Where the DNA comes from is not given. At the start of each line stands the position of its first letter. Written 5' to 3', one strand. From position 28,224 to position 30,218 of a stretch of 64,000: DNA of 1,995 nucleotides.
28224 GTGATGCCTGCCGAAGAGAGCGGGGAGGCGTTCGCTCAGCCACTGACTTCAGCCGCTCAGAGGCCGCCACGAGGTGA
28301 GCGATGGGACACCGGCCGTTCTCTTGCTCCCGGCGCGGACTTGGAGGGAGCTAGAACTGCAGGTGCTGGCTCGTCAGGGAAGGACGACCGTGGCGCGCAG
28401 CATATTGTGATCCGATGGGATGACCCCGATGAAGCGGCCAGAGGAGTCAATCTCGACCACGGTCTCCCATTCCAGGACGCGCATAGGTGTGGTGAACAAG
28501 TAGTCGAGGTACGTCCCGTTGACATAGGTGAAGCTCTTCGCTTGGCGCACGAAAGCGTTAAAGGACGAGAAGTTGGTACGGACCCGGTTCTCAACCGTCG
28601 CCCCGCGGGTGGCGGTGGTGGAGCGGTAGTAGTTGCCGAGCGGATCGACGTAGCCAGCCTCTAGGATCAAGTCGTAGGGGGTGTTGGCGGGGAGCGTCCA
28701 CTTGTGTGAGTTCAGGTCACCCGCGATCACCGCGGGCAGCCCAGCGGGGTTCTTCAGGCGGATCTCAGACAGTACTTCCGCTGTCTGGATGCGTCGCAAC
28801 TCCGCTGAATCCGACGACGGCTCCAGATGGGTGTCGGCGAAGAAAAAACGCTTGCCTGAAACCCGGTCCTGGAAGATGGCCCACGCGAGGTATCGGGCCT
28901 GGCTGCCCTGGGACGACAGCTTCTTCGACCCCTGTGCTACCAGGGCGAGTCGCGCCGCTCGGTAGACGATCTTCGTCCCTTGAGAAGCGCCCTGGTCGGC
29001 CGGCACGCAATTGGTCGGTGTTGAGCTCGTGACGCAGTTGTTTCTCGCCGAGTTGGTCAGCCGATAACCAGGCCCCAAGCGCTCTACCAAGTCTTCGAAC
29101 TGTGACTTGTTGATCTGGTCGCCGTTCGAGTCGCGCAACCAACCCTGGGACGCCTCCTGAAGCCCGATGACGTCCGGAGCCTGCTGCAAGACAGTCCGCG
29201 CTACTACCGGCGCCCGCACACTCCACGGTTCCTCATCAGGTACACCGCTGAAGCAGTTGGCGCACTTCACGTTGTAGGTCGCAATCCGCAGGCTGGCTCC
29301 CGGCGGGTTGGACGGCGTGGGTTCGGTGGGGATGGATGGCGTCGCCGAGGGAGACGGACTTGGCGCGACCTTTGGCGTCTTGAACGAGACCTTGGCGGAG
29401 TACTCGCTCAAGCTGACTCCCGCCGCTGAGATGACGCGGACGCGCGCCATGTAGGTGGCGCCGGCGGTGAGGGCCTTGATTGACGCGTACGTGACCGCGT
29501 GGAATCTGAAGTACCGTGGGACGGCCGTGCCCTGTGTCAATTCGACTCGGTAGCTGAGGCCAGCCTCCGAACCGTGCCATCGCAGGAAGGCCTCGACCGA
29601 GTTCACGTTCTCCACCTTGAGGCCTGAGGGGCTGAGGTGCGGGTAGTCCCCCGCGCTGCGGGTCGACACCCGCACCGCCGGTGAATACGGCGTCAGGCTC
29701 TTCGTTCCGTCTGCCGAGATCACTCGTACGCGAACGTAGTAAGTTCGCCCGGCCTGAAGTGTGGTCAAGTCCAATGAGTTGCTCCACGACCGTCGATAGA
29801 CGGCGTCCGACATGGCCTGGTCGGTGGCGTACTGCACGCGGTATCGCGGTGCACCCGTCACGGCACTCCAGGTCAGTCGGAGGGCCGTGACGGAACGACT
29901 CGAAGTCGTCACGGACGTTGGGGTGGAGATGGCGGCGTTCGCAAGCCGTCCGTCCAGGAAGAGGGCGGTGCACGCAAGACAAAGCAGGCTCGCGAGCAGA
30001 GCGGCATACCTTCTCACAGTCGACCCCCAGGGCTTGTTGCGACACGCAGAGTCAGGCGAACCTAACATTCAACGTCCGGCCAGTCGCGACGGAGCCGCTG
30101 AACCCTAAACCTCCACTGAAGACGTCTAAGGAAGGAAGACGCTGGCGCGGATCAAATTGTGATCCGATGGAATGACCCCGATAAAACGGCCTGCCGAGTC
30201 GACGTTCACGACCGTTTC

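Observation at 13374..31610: Cluster of exported phospho-ester enzymes embedded in a wall-glycopolymer locus: candidate extracytoplasmic polyol-phosphate remodelling or scavenging system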

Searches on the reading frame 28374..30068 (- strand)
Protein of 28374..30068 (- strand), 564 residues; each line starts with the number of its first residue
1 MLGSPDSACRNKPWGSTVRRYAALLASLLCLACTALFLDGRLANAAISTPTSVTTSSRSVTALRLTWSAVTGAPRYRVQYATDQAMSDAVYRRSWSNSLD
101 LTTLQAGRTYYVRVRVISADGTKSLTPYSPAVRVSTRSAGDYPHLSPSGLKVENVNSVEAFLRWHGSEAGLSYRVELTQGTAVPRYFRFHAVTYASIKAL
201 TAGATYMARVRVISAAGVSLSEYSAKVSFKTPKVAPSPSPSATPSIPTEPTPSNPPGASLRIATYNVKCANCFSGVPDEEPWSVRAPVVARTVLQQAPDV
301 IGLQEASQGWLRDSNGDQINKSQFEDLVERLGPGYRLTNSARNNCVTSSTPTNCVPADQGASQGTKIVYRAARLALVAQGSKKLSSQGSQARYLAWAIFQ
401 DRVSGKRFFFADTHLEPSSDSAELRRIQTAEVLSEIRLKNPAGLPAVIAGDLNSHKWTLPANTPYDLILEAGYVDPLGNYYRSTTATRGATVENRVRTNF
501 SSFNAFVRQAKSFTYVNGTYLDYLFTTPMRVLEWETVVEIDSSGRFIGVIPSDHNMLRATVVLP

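Call 5: search_protein_families(library=pfam, proteins=[window:28374-30068:-], max_evalue=0.01)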
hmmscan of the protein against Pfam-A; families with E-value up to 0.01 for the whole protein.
window:28374-30068:- (564 aa): 3 families
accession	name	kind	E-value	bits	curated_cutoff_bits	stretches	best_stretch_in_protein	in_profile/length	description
PF00041.27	fn3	-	1.1e-14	54.9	25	2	48-125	1-77/84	Fibronectin type III domain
PF03372.29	Exo_endo_phos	-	1.6e-10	41.6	24.5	1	270-554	8-225/225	Endonuclease/Exonuclease/phosphatase family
PF25788.1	Ig_Rha78A_N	-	0.00015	22.4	27.4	0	75-135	37-100/105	Rha78A-like, N-terminal immunoglobulin domain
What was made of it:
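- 28374..30068 (-): Exported FN3-FN3-EEP enzyme A. Pfam (call 5).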

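Call 7: search_solved_structures(query=window:28374-30068:-, max_evalue=1, show_alignments=1)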
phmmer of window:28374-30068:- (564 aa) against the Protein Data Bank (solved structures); distinct sequences matched with E-value up to 1: 10.
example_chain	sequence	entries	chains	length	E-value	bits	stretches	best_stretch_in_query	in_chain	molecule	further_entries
3mpr_A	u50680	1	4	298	0.00046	22.5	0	258-313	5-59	Putative endonuclease/exonuclease/phosphatase family protein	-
4c1r_A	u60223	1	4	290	0.0013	21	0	259-313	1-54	MANNOSYL-6-PHOSPHATASE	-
3g6s_A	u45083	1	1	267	0.0061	18.8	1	391-454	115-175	Putative endonuclease/exonuclease/phosphatase family protein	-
2h41_A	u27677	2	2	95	0.044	15.9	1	44-126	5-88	Fibronectin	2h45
5j7k_A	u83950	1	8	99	0.046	15.9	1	50-136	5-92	FN3con-a-lys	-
6mal_A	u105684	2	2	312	0.13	14.3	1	361-455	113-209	Nocturnin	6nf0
6bt1_A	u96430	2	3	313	0.14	14.3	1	361-455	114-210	Nocturnin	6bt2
4z0v_A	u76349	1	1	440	0.25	13.4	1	397-542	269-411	2',5'-phosphodiesterase 12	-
4z2b_A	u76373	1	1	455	0.25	13.4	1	397-542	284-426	2',5'-phosphodiesterase 12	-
4zkf_A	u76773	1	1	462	0.26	13.4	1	397-542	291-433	2',5'-phosphodiesterase 12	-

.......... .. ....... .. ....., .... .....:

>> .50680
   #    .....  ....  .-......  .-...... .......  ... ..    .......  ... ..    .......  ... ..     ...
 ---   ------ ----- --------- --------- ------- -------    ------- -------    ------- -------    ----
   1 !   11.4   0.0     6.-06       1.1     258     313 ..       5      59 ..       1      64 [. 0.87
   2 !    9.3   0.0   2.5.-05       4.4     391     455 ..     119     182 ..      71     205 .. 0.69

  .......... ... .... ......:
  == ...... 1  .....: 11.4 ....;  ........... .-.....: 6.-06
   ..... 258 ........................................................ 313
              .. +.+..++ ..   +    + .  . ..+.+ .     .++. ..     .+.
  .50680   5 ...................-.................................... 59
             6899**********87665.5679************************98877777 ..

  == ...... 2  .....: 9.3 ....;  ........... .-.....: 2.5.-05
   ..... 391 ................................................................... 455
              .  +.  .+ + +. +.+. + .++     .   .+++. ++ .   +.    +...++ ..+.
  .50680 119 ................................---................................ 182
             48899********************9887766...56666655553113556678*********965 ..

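Call 14: find_homologous_proteins(query=window:28374-30068:-)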
Query window:28374-30068:- (564 aa): 185 proteins with E <= 0.001 among 8000 candidates; the best 120 are listed.
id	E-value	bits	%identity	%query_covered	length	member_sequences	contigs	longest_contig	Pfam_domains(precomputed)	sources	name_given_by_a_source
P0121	0.0e+0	1258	100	100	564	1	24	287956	PF03372.30,PF00041.28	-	-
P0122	5.6e-197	674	51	92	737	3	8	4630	PF25300.1,PF25059.2,PF03372.30,PF25788.3,PF09294.17,PF00041.28,PF16656.12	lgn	-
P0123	2.6e-196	672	51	92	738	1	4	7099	PF21605.4,PF25300.1,PF25059.2,PF03372.30,PF25788.3,PF09294.17,PF25814.2,PF00041.28,PF10179.16,PF16656.12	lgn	-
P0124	1.7e-179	616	49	92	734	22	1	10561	PF21605.4,PF16655.13,PF25300.1,PF25059.2,PF25788.3,PF09294.17,PF25814.2,PF16656.12,PF03372.30,PF21466.4,PF00041.28,PF10179.16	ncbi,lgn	ncbi:MAG: fibronectin type III domain-containing protein [Propionicimonas sp.]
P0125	5.2e-174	598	49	98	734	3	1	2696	PF28033.1,PF16655.13,PF25300.1,PF25059.2,PF23376.2,PF25788.3,PF24489.2,PF09294.17,PF25814.2,PF16656.12,PF03372.30,PF00041.28,PF10179.16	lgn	-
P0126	2.6e-173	596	47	91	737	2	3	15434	PF21605.4,PF16655.13,PF25300.1,PF01108.24,PF25059.2,PF25788.3,PF09294.17,PF25814.2,PF16656.12,PF03372.30,PF00041.28,PF10179.16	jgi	-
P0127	7.1e-173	594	48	91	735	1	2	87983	PF21605.4,PF25059.2,PF03372.30,PF25788.3,PF09294.17,PF25814.2,PF00041.28,PF10179.16,PF16656.12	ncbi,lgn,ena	-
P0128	3.7e-171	589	44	91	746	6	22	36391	PF21605.4,PF01108.24,PF25059.2,PF03372.30,PF25788.3,PF16893.12,PF09294.17,PF25814.2,PF00041.28,PF10179.16,PF16656.12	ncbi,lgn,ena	-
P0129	3.8e-171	589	48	93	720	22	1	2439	PF21605.4,PF25300.1,PF25059.2,PF03372.30,PF25788.3,PF09294.17,PF25814.2,PF19433.6,PF00041.28,PF10179.16,PF16656.12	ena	-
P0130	1.1e-170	587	46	91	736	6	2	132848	PF21605.4,PF16655.13,PF25300.1,PF25059.2,PF03372.30,PF25788.3,PF09294.17,PF25814.2,PF00041.28,PF10179.16,PF16656.12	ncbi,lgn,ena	-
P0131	2.2e-169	583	46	89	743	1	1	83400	PF21605.4,PF16655.13,PF25059.2,PF03372.30,PF25788.3,PF09294.17,PF25814.2,PF00041.28,PF10179.16,PF16656.12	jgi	-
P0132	2.3e-169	583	48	92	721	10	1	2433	PF21605.4,PF16655.13,PF25300.1,PF25059.2,PF03372.30,PF25788.3,PF09294.17,PF25814.2,PF00041.28,PF10179.16,PF16656.12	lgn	-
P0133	2.0e-168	580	49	93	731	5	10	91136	PF28033.1,PF21605.4,PF16655.13,PF03372.30,PF25788.3,PF09294.17,PF25814.2,PF00041.28,PF10179.16,PF16656.12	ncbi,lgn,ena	-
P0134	1.6e-167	577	46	92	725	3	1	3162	PF21605.4,PF25300.1,PF01108.24,PF25059.2,PF03372.30,PF09294.17,PF25814.2,PF00041.28,PF10179.16,PF16656.12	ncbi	-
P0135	3.6e-167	576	48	91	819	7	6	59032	PF21605.4,PF16655.13,PF25059.2,PF23376.2,PF25788.3,PF24489.2,PF09294.17,PF25814.2,PF16656.12,PF03372.30,PF00041.28,PF10179.16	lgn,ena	-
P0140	5.1e-165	569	46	90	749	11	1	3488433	PF21605.4,PF16655.13,PF25059.2,PF23376.2,PF03372.30,PF25788.3,PF09294.17,PF00041.28,PF10179.16,PF16656.12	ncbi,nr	ncbi:hypothetical protein MN0502_19680 [Arthrobacter sp. MN05-02]|nr:hypothetical protein MN0502_196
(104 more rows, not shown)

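Call 15: find_encoding_contigs(protein=P0127, flank=10000, max_places=1)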
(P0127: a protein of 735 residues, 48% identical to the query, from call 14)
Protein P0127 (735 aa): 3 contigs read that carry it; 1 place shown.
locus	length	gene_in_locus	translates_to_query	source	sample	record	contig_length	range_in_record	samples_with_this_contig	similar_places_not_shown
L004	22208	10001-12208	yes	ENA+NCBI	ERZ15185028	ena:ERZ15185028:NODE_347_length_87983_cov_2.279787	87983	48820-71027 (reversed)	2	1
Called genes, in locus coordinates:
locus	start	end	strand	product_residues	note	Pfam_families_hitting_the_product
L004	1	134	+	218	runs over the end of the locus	PF13384:HTH_23 (faint), PF00196:GerE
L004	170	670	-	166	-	PF05163:DinB (weak), PF04978:MST, PF12867:DinB_2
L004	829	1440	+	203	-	PF08044:DUF1707, PF09922:LiaF-like_C (weak)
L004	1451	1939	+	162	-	PF03703:bPH_2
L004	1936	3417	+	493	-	PF03703:bPH_2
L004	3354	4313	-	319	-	PF01073:3Beta_HSD, PF01370:Epimerase, PF02719:Polysacc_synt_2, PF04321:RmlD_sub_bind, PF13460:NAD_binding_10, PF16363:GDP_Man_Dehyd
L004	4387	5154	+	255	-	PF00480:ROK, PF01869:BcrAD_BadFG (faint)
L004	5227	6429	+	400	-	PF00079:Serpin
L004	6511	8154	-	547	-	PF03485:Arg_tRNA_synt_N, PF00750:tRNA-synt_1d, PF05746:DALR_1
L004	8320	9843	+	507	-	PF00041:fn3, PF16656:Pur_ac_phosph_N (faint), PF00041:fn3 (weak), PF03372:Exo_endo_phos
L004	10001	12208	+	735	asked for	PF00041:fn3, PF09294:Interfer-bind (faint), PF16656:Pur_ac_phosph_N (faint), PF25788:Ig_Rha78A_N (faint), PF25814:fn3_SORL1 (faint), PF21605:CRLF2-like_D2 (faint), PF00041:fn3, PF03372:Exo_endo_phos, +2 more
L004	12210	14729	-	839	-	PF04464:Glyphos_transf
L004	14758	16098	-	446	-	PF01467:CTP_transf_like, PF01408:GFO_IDH_MocA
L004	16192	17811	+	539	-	PF20706:GT4-conflict, PF00534:Glycos_transf_1, PF13692:Glyco_trans_1_4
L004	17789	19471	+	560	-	PF09318:Glyco_trans_A_1, PF20706:GT4-conflict, PF00534:Glycos_transf_1, PF13692:Glyco_trans_1_4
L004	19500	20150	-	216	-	PF04234:CopC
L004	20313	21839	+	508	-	PF13091:PLDc_2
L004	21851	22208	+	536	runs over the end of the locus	PF00041:fn3, PF16656:Pur_ac_phosph_N (weak), PF25300:Fn3_Dep-1_3rd (weak), PF13620:CarboxypepD_reg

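Call 16: find_encoding_contigs(protein=P0140, flank=10000, max_places=1)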
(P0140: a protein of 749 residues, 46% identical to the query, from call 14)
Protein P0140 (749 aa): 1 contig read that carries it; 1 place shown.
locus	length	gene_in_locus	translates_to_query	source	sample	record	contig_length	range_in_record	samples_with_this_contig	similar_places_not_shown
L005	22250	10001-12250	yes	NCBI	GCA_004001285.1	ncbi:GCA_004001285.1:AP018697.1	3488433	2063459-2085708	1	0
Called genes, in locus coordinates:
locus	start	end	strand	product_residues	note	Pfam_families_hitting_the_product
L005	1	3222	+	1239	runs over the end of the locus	PF00535:Glycos_transf_2, PF04464:Glyphos_transf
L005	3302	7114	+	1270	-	PF00515:TPR_1 (faint), PF07719:TPR_2 (faint), PF13424:TPR_12 (faint), PF13428:TPR_14 (faint), PF13432:TPR_16, PF04464:Glyphos_transf, PF00534:Glycos_transf_1, PF13692:Glyco_trans_1_4, +5 more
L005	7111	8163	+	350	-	-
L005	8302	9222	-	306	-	PF08759:GT-D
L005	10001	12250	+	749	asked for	PF09294:Interfer-bind (faint), PF10179:NDNF (faint), PF16655:PhoD_N (faint), PF00041:fn3 (weak), PF21605:CRLF2-like_D2 (faint), PF00041:fn3, PF16656:Pur_ac_phosph_N (weak), PF03372:Exo_endo_phos, +3 more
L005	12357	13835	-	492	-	PF20706:GT4-conflict (faint), PF00534:Glycos_transf_1, PF13692:Glyco_trans_1_4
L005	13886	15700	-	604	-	PF00534:Glycos_transf_1, PF13692:Glyco_trans_1_4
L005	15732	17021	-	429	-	PF03446:NAD_binding_2 (faint), PF03721:UDPG_MGDP_dh_N, PF00984:UDPG_MGDP_dh, PF03720:UDPG_MGDP_dh_C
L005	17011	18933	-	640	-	PF13524:Glyco_trans_1_2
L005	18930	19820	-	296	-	PF00005:ABC_tran, PF13304:AAA_21 (faint)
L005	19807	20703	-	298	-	PF01061:ABC2_membrane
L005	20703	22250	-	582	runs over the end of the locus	PF13439:Glyco_transf_4, PF13579:Glyco_trans_4_4, PF00534:Glycos_transf_1, PF13692:Glyco_trans_1_4, PF13524:Glyco_trans_1_2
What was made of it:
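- Arthrobacter L005 has FN3-EEP inside a TagF/GT/tagGH locus (call 16).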

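Call 17: find_encoding_contigs(protein=P0130, flank=10000, max_places=1)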
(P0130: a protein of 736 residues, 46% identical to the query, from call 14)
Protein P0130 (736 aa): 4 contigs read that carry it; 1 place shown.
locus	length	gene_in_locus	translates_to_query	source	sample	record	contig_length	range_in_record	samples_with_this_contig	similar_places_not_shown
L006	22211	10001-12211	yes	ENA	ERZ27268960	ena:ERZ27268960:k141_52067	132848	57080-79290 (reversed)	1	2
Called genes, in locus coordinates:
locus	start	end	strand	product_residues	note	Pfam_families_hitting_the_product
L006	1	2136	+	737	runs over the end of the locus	-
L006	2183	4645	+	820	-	PF13802:Gal_mutarotas_2, PF01055:Glyco_hydro_31_2nd, PF21365:Glyco_hydro_31_3rd, PF17137:DUF5110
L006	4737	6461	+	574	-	PF00999:Na_H_Exchanger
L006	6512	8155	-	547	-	PF03485:Arg_tRNA_synt_N, PF00750:tRNA-synt_1d, PF05746:DALR_1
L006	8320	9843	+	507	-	PF00041:fn3 (weak), PF16656:Pur_ac_phosph_N (faint), PF03372:Exo_endo_phos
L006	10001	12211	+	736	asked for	PF16655:PhoD_N (faint), PF00041:fn3, PF09294:Interfer-bind (faint), PF25300:Fn3_Dep-1_3rd (faint), PF00041:fn3, PF16656:Pur_ac_phosph_N (weak), PF00041:fn3 (weak), PF03372:Exo_endo_phos, +5 more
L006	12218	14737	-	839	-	PF04464:Glyphos_transf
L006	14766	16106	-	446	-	PF01467:CTP_transf_like, PF22725:GFO_IDH_MocA_C3 (faint), PF01408:GFO_IDH_MocA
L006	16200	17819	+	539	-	PF20706:GT4-conflict, PF00534:Glycos_transf_1, PF13692:Glyco_trans_1_4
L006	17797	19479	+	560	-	PF09318:Glyco_trans_A_1, PF20706:GT4-conflict, PF00534:Glycos_transf_1, PF13692:Glyco_trans_1_4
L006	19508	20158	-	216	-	PF04234:CopC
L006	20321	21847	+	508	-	PF13091:PLDc_2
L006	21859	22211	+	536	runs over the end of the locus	PF00041:fn3, PF16656:Pur_ac_phosph_N (weak), PF25300:Fn3_Dep-1_3rd (weak), PF13715:CarbopepD_reg_2 (faint), PF13620:CarboxypepD_reg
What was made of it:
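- L004 and L006 have EEP-FN3EEP-TagF-TagD/GFO-GT4-GT4-CopC-PLD-FN3/CPD_reg (calls 15, 17).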

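Call 25: find_related_loci(query=A1, collection=genome_contigs, flank=10000)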
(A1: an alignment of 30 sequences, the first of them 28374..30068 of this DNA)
Query A1 (564 aa) in genome_contigs; peptide patterns used: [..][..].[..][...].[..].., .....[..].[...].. (x = any residue, [..] = any of these).
166 stretches matched a pattern; 126 encode a relative of the query (tblastn E <= 1e-3); the best 80 are kept; 79 distinct loci.
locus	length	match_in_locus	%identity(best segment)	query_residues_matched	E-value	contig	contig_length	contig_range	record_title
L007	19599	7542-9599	48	42-560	1e-153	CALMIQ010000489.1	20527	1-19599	MAG TPA_asm: uncultured Micropruina sp. isolate SRR2107183_bin.11_CONCOCT_v1.1_MAG genome assembly, contig: ERZ794926.14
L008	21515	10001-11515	46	49-563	7e-153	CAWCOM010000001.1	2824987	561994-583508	MAG: uncultured Actinomycetota bacterium isolate MFD09368.bin.1.84 genome assembly, contig: contig_17197, whole genome s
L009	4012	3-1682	50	45-564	7e-158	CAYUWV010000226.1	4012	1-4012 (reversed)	MAG TPA_asm: uncultured Propionibacteriaceae bacterium isolate SRP342105_co2_232 genome assembly, contig: NODE_28220_len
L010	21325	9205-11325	51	46-564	1e-157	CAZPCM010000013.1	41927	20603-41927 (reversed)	MAG TPA_asm: uncultured Propionibacteriaceae bacterium isolate SRP342105_co1_29 genome assembly, contig: NODE_1137_lengt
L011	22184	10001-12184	48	19-564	5e-151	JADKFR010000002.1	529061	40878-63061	MAG: Propionibacteriaceae bacterium isolate Ribe_18-Q3-R11-54_BAT3C.101 tig00002516-10-5290470, whole genome shotgun seq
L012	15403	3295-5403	49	43-564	6e-150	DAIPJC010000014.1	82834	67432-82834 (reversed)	MAG TPA_asm: Propionicimonas sp. isolate CTOTU7692 NODE_630_length_82834_cov_42.576463, whole genome shotgun sequence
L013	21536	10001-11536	46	42-563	4e-149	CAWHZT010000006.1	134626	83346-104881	MAG: uncultured Actinomycetota bacterium isolate MFD09368.bin.2.21 genome assembly, contig: contig_23626, whole genome s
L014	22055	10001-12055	46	45-564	3e-149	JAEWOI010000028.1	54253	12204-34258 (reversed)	MAG: Actinomycetes bacterium isolate OH_SBlB_58 k127_1029735, whole genome shotgun sequence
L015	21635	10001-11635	44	12-563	1e-146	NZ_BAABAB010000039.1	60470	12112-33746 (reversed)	Microlunatus ginsengisoli strain JCM 16929 sequence39, whole genome shotgun sequence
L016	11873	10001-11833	46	43-564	3e-143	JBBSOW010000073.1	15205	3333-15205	MAG: Propionibacteriales bacterium isolate LS6_sbin.40 LS6_sbin.40_K_1451298_L_15205_cov_28.1806, whole genome shotgun s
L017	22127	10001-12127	46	43-564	6e-143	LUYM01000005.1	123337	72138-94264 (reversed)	MAG: Actinomycetales bacterium Actino_02 Actino_02_contig_14871, whole genome shotgun sequence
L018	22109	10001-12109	46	49-564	6e-142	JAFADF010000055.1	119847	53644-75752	MAG: Actinomycetes bacterium isolate OH_SBB_7 k127_219531, whole genome shotgun sequence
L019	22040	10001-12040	47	28-563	4e-140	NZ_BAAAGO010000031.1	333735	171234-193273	Micropruina glycogenica strain JCM 10248 sequence31, whole genome shotgun sequence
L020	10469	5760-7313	47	43-564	1e-136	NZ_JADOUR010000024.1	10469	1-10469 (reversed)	Arthrobacter sp. CAN_A1 Ga0418697_24, whole genome shotgun sequence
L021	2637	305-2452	45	22-564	1e-143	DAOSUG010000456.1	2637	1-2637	MAG TPA_asm: Micropruina sp. isolate AMR_MDS_2195 NODE_15713_length_2637_cov_5.203718, whole genome shotgun sequence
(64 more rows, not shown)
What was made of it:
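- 28374..30068 (-): Anchor of the 79-locus survey (call 25).
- The host clade includes phosphate-cycling sludge organisms, according to the locus titles in call 25.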
